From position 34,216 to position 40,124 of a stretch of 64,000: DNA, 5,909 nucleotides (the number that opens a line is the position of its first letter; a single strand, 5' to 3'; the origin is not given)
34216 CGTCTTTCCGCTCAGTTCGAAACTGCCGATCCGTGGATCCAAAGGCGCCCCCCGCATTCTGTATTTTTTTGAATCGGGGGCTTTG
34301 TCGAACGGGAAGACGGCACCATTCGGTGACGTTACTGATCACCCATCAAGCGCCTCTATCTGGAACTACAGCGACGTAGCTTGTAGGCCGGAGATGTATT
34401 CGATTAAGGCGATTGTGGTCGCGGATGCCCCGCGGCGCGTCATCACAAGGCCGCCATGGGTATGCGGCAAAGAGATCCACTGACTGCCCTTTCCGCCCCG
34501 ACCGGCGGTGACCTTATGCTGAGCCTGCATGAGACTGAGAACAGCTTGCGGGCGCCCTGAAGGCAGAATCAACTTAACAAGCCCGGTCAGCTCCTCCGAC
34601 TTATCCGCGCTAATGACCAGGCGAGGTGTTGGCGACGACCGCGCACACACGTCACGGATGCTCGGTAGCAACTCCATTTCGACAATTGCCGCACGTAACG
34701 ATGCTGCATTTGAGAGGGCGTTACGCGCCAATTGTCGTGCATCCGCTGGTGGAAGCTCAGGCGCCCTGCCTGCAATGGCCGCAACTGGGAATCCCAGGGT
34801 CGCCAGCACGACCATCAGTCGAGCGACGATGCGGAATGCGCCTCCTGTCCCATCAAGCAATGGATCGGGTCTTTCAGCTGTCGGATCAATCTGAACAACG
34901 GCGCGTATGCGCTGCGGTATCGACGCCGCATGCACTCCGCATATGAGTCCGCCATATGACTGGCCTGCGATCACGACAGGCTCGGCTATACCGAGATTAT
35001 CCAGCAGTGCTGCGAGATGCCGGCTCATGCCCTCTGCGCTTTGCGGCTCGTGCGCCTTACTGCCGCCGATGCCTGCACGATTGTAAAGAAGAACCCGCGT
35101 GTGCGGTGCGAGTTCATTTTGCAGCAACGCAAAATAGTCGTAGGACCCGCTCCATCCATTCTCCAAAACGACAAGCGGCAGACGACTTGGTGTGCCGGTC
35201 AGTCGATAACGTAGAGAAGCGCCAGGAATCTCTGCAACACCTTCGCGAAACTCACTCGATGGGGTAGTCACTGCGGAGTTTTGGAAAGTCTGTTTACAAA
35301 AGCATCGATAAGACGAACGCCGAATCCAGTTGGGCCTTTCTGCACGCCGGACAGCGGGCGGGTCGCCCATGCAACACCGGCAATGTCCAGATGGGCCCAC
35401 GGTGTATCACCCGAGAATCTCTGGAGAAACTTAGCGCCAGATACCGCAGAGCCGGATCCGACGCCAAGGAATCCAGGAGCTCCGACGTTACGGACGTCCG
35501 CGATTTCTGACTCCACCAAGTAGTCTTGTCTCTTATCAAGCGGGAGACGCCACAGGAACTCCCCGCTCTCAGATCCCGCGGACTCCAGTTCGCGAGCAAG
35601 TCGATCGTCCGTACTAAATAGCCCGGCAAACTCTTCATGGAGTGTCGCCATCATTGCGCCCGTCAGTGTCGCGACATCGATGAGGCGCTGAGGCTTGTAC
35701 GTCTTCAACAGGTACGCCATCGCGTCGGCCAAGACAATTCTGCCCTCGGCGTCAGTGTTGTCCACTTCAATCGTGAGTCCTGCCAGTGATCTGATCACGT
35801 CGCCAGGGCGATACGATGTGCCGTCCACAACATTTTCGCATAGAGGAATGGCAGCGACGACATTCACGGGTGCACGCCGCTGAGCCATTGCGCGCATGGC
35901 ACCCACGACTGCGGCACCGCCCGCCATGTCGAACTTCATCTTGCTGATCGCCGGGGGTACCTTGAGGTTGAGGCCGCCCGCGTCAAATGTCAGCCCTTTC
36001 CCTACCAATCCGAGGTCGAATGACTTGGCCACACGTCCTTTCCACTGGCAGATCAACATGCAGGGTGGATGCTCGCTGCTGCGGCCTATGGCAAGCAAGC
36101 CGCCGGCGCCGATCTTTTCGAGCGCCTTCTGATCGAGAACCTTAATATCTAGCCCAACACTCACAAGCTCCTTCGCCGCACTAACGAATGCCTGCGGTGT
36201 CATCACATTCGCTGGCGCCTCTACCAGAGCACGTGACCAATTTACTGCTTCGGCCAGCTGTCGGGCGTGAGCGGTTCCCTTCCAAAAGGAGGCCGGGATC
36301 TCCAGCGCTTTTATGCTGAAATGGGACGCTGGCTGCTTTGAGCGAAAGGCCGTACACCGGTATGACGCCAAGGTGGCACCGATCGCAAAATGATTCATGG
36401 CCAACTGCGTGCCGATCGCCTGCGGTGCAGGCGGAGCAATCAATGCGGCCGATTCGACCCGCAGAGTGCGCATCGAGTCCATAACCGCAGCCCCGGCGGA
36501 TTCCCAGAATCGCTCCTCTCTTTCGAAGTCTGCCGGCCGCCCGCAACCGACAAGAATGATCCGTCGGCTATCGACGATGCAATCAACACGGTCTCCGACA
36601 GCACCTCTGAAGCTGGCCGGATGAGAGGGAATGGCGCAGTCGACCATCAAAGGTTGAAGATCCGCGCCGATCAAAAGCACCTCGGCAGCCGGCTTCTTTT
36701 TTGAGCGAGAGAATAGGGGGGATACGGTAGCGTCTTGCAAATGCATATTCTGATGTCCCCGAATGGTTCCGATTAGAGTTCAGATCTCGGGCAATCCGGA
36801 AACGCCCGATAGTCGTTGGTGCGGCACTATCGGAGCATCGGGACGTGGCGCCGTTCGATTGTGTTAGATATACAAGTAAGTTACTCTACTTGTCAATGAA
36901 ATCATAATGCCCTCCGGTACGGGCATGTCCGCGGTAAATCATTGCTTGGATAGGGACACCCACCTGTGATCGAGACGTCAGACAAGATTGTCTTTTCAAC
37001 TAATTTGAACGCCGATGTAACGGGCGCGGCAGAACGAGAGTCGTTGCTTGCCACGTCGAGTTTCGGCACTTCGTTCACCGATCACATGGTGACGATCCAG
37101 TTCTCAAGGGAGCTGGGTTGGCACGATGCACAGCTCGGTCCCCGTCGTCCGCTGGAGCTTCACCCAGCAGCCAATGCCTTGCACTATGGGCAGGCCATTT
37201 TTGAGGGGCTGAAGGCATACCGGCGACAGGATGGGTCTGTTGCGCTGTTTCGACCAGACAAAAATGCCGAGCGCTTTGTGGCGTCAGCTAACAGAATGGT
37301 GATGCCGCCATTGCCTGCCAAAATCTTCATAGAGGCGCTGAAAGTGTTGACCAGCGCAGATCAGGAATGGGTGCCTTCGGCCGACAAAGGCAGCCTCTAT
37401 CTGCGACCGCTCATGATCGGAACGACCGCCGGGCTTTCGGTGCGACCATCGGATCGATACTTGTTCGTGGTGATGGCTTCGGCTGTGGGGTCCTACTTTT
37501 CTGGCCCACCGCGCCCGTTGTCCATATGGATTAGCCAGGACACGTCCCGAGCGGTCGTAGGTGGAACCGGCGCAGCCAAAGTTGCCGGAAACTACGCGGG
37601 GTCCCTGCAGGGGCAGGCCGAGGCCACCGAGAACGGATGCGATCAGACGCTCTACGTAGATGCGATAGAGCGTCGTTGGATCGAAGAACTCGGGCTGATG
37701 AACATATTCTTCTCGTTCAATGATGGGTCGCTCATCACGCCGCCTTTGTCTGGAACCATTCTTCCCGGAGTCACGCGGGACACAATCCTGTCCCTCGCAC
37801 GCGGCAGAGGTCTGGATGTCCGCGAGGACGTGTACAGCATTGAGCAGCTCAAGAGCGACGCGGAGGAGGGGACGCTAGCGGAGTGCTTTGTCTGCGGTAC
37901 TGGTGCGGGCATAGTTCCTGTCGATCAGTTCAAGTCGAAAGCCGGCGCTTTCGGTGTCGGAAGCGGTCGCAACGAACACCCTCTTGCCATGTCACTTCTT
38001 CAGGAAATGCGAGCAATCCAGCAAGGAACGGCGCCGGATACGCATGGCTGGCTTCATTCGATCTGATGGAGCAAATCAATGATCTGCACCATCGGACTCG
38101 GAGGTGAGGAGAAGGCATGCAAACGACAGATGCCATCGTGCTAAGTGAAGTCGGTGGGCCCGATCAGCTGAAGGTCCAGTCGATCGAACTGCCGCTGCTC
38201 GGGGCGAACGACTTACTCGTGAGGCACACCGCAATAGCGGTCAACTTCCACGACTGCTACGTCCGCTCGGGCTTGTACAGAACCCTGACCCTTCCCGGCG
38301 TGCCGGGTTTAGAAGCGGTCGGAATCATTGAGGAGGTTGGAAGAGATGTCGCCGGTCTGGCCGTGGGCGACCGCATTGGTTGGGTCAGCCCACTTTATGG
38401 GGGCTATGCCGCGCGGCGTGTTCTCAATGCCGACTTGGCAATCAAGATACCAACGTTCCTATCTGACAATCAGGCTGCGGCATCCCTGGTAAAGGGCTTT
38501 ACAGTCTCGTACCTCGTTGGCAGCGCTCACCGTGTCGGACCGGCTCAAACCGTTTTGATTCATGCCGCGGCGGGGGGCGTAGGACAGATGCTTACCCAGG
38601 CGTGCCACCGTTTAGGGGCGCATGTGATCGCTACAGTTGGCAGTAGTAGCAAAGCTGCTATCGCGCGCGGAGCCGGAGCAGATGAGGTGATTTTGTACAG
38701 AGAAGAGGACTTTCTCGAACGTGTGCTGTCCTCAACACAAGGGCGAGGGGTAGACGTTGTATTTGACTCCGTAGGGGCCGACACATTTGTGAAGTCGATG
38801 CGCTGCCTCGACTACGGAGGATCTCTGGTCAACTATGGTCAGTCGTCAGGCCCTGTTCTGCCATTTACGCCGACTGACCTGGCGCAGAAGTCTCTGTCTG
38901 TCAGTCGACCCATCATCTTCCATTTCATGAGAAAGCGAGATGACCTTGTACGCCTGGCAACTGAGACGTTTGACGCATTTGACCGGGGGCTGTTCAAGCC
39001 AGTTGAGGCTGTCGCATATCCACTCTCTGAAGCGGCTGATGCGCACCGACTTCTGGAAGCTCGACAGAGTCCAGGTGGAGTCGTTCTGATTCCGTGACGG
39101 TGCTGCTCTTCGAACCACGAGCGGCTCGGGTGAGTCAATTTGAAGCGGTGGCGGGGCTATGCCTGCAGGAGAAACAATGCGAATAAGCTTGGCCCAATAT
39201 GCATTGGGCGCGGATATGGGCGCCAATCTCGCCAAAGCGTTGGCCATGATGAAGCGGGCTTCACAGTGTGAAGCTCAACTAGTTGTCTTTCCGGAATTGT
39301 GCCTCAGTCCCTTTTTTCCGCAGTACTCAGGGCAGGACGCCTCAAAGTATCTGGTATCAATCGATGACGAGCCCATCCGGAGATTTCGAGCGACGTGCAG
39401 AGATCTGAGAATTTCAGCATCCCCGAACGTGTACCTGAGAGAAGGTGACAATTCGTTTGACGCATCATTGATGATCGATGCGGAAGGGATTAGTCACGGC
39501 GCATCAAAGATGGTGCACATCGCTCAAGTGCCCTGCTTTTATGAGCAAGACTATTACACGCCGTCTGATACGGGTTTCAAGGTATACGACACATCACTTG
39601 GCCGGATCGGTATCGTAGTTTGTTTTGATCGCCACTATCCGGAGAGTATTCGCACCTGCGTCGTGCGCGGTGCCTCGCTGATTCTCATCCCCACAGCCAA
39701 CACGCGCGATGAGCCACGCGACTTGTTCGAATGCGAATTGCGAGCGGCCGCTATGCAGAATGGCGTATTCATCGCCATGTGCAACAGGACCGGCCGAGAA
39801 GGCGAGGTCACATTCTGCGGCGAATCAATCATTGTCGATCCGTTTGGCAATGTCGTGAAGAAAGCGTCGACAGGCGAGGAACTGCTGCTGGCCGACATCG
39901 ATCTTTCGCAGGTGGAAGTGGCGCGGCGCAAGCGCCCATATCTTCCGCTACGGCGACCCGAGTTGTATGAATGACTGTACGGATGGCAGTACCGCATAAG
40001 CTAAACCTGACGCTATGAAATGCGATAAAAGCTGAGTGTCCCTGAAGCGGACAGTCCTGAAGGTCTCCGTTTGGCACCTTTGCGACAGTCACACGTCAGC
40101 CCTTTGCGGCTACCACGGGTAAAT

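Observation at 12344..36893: Five promoter-embedded copies of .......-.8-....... define an apparent regulon spanning about 25 kb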

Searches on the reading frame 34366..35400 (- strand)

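Call 10: search_protein_families(library=pfam, proteins=[window:34366-35400:-])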
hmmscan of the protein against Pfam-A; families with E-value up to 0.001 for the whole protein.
window:34366-35400:- (344 aa): 2 families
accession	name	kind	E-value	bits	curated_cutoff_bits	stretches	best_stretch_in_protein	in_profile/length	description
PF00561.26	Abhydrolase_1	-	4.2e-15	56.5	25.8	1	75-190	1-128/245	alpha/beta hydrolase fold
PF12697.13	Abhydrolase_6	-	1.7e-09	39.1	26.3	1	77-236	1-155/217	Alpha/beta hydrolase family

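Call 57: search_protein_families(library=ncbifam, proteins=[window:34366-35400:-], max_evalue=1e-10)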
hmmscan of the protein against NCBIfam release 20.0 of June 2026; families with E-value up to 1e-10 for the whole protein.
window:34366-35400:- (344 aa): 3 families
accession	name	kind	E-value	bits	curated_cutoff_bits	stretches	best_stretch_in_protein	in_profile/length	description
TIGR02427.1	protocat_pcaD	equivalog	2.1e-12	47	255.85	1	63-172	2-111/251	3-oxoadipate enol-lactonase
NF051488.1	bifunc_PcaDC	exception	1.4e-11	44.2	390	1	63-177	2-115/375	bifunctional 3-oxoadipate enol-lactonase/4-carboxymuconolactone decarboxylase PcaDC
NF011457.0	PRK14875.1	equivalog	4e-11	42.5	307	1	43-173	102-231/372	acetoin dehydrogenase dihydrolipoyllysine-residue acetyltransferase subunit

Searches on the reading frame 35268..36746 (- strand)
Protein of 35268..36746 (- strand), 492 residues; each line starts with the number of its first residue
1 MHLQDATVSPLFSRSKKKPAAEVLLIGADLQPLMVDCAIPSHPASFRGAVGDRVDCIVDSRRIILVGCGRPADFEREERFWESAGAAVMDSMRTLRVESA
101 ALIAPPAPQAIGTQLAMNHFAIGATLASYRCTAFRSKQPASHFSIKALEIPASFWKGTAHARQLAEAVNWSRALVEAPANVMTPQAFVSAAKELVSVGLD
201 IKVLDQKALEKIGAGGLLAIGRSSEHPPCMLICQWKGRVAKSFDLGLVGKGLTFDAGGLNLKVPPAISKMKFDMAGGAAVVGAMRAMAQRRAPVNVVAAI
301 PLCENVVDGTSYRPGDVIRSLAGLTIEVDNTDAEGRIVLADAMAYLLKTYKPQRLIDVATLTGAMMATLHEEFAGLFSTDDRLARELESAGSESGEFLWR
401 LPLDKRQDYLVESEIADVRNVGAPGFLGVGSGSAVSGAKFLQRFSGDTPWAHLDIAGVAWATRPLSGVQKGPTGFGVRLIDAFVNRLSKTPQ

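Call 10: search_protein_families(library=pfam, proteins=[window:35268-36746:-])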
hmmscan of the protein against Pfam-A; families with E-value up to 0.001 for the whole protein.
window:35268-36746:- (492 aa): 2 families
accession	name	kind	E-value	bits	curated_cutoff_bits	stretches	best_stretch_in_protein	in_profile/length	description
PF00883.26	Peptidase_M17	-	1.6e-107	359.8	25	1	169-480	1-309/310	Cytosol aminopeptidase family, catalytic domain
PF02789.23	Peptidase_M17_N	-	1.4e-07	31.9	23.4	1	59-138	51-129/129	Cytosol aminopeptidase family, N-terminal domain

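Call 57: search_protein_families(library=ncbifam, proteins=[window:35268-36746:-], max_evalue=1e-10)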
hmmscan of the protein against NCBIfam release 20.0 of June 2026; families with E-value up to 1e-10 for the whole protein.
window:35268-36746:- (492 aa): 13 families
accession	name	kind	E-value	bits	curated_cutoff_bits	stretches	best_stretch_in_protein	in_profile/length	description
NF002077.0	PRK00913.2-4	equivalog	5.6e-130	434.7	471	1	57-485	65-496/501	leucyl aminopeptidase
NF002075.0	PRK00913.2-2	equivalog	3.8e-119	398.8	468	1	45-486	57-498/502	leucyl aminopeptidase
NF002073.0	PRK00913.1-2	equivalog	8.8e-111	371.2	432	1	59-489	78-503/505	leucyl aminopeptidase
NF002083.0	PRK00913.3-5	equivalog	1.8e-107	360.3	468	1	59-486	63-489/492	leucyl aminopeptidase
NF002074.0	PRK00913.1-4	equivalog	2e-106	356.8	415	1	58-484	68-490/496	leucyl aminopeptidase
NF002076.0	PRK00913.2-3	equivalog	1e-102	344.8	491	1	59-485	70-491/494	leucyl aminopeptidase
NF002082.0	PRK00913.3-4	equivalog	2e-95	320.5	552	1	153-481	174-497/504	leucyl aminopeptidase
NF002078.0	PRK00913.2-5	equivalog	8.7e-83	278.5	622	1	163-486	175-496/500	leucyl aminopeptidase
NF002072.0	PRK00913.1-1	equivalog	1.5e-81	274.5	826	1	60-484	70-492/502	leucyl aminopeptidase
NF002080.0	PRK00913.3-2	equivalog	7.7e-78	262.3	475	1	130-459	97-423/447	leucyl aminopeptidase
NF002081.0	PRK00913.3-3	equivalog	2.1e-75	254.4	485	1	108-489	95-483/485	leucyl aminopeptidase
NF003450.0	PRK05015.1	equivalog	1.4e-61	208.5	437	1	162-484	101-425/429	aminopeptidase PepB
NF002079.0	PRK00913.3-1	equivalog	4e-55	187.4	1013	1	159-489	165-494/496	leucyl aminopeptidase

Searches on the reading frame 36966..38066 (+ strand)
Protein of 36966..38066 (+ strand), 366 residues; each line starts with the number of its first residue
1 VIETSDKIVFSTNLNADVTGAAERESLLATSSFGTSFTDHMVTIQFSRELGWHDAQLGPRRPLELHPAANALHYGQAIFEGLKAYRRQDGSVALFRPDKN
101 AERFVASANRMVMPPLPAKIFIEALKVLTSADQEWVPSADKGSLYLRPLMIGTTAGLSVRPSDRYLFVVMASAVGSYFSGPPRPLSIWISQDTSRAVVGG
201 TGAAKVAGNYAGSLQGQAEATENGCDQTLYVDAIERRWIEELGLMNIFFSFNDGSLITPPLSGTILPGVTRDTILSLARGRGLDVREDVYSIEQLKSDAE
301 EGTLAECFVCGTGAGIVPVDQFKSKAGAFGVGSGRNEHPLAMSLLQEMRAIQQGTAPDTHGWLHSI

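Call 10: search_protein_families(library=pfam, proteins=[window:36966-38066:+])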
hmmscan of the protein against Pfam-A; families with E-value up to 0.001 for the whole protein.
window:36966-38066:+ (366 aa): 1 family
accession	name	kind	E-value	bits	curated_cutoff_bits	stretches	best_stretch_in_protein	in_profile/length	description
PF01063.24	Aminotran_4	-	8.7e-32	111.2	28.5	1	78-321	2-222/223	Amino-transferase class IV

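Call 12: search_protein_families(library=ncbifam, proteins=[window:36966-38066:+])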
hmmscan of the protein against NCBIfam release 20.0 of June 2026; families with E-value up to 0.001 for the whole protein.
window:36966-38066:+ (366 aa): 17 families
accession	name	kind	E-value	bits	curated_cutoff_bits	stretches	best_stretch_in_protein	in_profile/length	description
NF009897.0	PRK13357.1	equivalog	1.6e-131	438.3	307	1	14-366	6-357/358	branched-chain amino acid aminotransferase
TIGR01123.1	ilvE_II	equivalog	1.8e-106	355.7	250.05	1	52-364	1-311/313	branched-chain-amino-acid transaminase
NF005146.0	PRK06606.1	equivalog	1.7e-41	142.2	279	1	51-366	9-306/307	branched-chain amino acid transaminase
TIGR01122.1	ilvE_I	equivalog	1.1e-34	120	245.55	1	52-366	1-298/298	branched-chain-amino-acid transaminase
NF005726.0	PRK07544.1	equivalog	5.6e-23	81.5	396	1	52-323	14-267/295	branched-chain amino acid aminotransferase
NF009896.0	PRK13356.1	equivalog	3.7e-14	52.5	262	1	64-326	23-265/287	branched-chain amino acid aminotransferase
NF006185.0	PRK08320.1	subfamily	4.1e-14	52.4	363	1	72-325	26-261/292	branched-chain amino acid aminotransferase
NF005209.0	PRK06680.1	subfamily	1.1e-10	40.9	320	1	218-325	161-259/286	D-amino-acid transaminase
TIGR01121.1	D_amino_aminoT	equivalog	8.1e-08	31.8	277.45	1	239-324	174-252/276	D-amino-acid transaminase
NF009066.0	PRK12400.1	equivalog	1.4e-07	31.2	538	1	217-324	162-259/290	D-amino-acid transaminase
TIGR03461.1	pabC_Proteo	equivalog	2.6e-07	30.1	176.85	1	219-324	151-247/262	aminodeoxychorismate lyase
NF005886.0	PRK07849.1-1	equivalog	2.3e-06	27.1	253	1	168-297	127-248/291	aminodeoxychorismate lyase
NF004761.0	PRK06092.1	equivalog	5e-06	25.9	260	1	222-324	156-249/268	aminodeoxychorismate lyase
NF005800.0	PRK07650.1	equivalog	9e-06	25.1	308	1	245-321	182-251/290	aminodeoxychorismate lyase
NF009126.0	PRK12479.1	equivalog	1.9e-05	24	518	1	216-326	162-263/299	branched-chain-amino-acid transaminase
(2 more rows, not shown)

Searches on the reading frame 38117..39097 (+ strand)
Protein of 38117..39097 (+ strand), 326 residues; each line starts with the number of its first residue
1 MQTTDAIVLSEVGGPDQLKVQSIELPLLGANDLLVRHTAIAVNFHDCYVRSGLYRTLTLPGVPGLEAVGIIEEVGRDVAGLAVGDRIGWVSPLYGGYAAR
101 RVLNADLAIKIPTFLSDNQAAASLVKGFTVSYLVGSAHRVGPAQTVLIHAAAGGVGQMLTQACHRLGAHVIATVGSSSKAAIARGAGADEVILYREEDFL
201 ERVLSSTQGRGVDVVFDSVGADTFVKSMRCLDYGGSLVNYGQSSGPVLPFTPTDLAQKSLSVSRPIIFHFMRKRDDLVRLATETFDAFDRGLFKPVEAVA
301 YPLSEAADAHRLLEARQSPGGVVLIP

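Call 10: search_protein_families(library=pfam, proteins=[window:38117-39097:+])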
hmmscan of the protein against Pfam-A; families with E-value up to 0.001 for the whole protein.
window:38117-39097:+ (326 aa): 3 families
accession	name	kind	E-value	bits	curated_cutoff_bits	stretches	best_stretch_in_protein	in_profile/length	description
PF00107.32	ADH_zinc_N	-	6.7e-26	91.2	31.8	1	154-269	1-116/129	Zinc-binding dehydrogenase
PF13602.12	ADH_zinc_N_2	-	1.9e-23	84.3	27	1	187-324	2-134/134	Zinc-binding dehydrogenase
PF08240.17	ADH_N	-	6.5e-13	49.3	23.5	1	29-106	1-97/104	Alcohol dehydrogenase GroES-like domain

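Call 57: search_protein_families(library=ncbifam, proteins=[window:38117-39097:+], max_evalue=1e-10)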
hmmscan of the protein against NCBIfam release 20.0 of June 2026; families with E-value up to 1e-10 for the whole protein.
window:38117-39097:+ (326 aa): 15 families
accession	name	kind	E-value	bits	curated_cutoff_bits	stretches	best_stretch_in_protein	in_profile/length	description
NF008024.0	PRK10754.1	subfamily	6.2e-77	258.8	348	1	7-326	5-327/327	NADPH:quinone reductase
TIGR02824.1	quinone_pig3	subfamily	2.1e-54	184.7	296.8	1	6-324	3-323/325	putative NAD(P)H quinone oxidoreductase, PIG3 family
NF041183.1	Pks2_ls1_myc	equivalog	1.5e-34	118.2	2400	1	29-324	1431-1727/2086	sulfolipid-1 biosynthesis phthioceranic/hydroxyphthioceranic acid synthase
NF010344.0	PRK13771.1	subfamily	3.1e-28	98.7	349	1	92-320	113-327/334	putative alcohol dehydrogenase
NF041172.1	AcrlCoa_red_Thmprot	equivalog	2.9e-25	88.9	500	1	91-324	112-332/334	acryloyl-CoA reductase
TIGR02823.1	oxido_YhdH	subfamily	1.1e-21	77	297.25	1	9-251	5-252/324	acrylyl-CoA reductase family protein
TIGR01751.1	crot-CoA-red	equivalog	4.6e-19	68.4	378.55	1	94-203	139-250/398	crotonyl-CoA carboxylase/reductase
TIGR02817.1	adh_fam_1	subfamily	1.5e-17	64.1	284.05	1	16-324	15-333/336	zinc-binding alcohol dehydrogenase family protein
NF006940.0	PRK09422.1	equivalog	9e-17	61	344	1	95-241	115-260/338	alcohol dehydrogenase AdhP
NF051456.1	acrylyl_AcuI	equivalog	3.4e-16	59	440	1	7-250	4-251/325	acrylyl-CoA reductase (NADPH)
NF047908.1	AldhRedAhr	equivalog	8.9e-14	51.1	470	0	94-246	119-265/335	NADPH-dependent aldehyde reductase Ahr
TIGR00692.1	tdh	equivalog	2.7e-13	49.7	458.35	0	95-229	117-249/340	L-threonine 3-dehydrogenase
TIGR03451.1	mycoS_dep_FDH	equivalog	2.7e-13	49.5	512.9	0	129-241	160-276/358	S-(hydroxymethyl)mycothiol dehydrogenase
NF003808.0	PRK05396.1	equivalog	4.4e-12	45.5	380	0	143-237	164-259/341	L-threonine 3-dehydrogenase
NF041097.1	keto_inos_dh_IolM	equivalog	5.2e-11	41.8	450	0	120-246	182-316/389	scyllo-inosose 3-dehydrogenase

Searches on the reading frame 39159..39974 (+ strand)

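Call 10: search_protein_families(library=pfam, proteins=[window:39159-39974:+])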
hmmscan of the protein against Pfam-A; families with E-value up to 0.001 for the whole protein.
window:39159-39974:+ (271 aa): 1 family
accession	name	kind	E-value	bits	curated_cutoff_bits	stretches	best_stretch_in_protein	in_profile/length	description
PF00795.27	CN_hydrolase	-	2e-40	139.2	23.2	1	8-257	1-256/256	Carbon-nitrogen hydrolase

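Call 57: search_protein_families(library=ncbifam, proteins=[window:39159-39974:+], max_evalue=1e-10)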
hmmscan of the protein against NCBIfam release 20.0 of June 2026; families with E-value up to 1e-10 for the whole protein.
window:39159-39974:+ (271 aa): 7 families
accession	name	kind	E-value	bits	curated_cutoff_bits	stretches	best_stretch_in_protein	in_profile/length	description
TIGR03381.1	agmatine_aguB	equivalog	9.9e-45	153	410.25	1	8-271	2-277/279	N-carbamoylputrescine amidase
NF040852.1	nitrile_Arch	equivalog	1.7e-24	86.4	500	1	19-253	14-241/262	nitrilase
NF033621.1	de_GSH_amidase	exception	6.3e-23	81.4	355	1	9-266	2-254/260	deaminated glutathione amidase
NF010588.0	PRK13981.1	equivalog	1.9e-18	66.2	479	1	5-244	3-241/546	NAD+ synthase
NF043013.1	DeGluthAmidYersProt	equivalog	1e-17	64.2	500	1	9-258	6-261/278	deaminated glutathione amidase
NF009803.0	PRK13287.1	equivalog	1.5e-17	63.3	406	1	22-257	34-267/333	formamidase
NF009802.0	PRK13286.1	equivalog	4.6e-11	42.3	427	1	23-258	37-269/345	aliphatic amidase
